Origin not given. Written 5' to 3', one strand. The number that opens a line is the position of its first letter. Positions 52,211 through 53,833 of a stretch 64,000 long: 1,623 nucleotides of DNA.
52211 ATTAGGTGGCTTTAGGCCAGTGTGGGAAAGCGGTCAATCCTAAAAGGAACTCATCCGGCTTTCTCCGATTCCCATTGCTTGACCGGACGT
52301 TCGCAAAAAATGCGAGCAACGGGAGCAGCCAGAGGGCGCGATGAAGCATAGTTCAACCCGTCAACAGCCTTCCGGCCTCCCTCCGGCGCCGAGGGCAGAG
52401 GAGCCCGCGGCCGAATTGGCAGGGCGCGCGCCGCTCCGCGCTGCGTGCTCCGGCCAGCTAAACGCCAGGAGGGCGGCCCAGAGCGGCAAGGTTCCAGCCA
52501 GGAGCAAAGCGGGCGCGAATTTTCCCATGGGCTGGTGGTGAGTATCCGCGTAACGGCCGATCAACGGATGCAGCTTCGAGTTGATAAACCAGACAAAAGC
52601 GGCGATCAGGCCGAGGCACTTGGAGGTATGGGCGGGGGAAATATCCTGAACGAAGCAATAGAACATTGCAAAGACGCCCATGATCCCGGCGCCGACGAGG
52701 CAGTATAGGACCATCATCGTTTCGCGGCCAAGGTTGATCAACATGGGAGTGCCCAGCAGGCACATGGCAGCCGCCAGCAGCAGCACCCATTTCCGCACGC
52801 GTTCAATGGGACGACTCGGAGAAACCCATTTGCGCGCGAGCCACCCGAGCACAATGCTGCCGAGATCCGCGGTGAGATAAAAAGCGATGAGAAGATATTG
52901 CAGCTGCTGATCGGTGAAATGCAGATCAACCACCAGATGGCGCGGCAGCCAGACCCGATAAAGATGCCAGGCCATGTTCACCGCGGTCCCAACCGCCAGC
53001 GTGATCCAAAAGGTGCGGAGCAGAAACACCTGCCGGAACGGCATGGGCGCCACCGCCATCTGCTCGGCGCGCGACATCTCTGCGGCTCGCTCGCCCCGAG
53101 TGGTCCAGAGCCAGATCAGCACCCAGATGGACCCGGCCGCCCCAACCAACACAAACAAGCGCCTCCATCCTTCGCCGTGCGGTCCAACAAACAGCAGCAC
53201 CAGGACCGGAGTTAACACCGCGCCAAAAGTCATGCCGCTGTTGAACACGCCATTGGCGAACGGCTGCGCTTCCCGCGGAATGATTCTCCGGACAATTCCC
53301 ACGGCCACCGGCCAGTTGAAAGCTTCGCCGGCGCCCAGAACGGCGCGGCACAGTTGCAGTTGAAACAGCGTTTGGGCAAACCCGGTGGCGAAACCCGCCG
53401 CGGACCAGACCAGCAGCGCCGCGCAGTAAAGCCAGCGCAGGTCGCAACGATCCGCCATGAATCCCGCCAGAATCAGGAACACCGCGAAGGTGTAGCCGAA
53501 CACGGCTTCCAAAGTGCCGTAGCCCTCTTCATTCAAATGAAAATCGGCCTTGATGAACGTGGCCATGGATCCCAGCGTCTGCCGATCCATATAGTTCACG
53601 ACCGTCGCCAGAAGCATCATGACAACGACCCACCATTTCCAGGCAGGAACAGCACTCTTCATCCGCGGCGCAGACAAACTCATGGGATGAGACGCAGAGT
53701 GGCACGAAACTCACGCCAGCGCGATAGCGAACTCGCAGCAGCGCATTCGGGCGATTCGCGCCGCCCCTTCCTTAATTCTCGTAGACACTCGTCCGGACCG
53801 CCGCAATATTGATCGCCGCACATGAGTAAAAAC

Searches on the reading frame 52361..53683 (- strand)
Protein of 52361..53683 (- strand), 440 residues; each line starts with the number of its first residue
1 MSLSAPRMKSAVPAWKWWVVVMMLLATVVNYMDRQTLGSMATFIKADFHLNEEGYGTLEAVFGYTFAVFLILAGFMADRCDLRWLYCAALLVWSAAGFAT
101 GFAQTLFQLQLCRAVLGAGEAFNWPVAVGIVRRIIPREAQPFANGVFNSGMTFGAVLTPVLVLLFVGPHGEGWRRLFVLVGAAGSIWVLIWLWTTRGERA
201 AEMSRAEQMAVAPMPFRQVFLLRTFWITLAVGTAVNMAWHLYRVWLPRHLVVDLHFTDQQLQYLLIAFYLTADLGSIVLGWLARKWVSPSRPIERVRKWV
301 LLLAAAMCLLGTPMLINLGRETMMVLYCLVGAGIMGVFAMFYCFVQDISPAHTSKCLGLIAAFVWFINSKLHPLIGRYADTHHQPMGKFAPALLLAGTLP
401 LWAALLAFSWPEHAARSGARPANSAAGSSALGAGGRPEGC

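Call 90: search_protein_families(library=pfam, proteins=[window:52361-53683:-], max_evalue=0.001)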
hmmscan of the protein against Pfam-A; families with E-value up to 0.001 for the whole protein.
window:52361-53683:- (440 aa): 1 family
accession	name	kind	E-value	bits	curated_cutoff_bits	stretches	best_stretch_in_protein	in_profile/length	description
PF07690.21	MFS_1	-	1.3e-43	149.8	33.4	1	23-366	1-340/347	Major Facilitator Superfamily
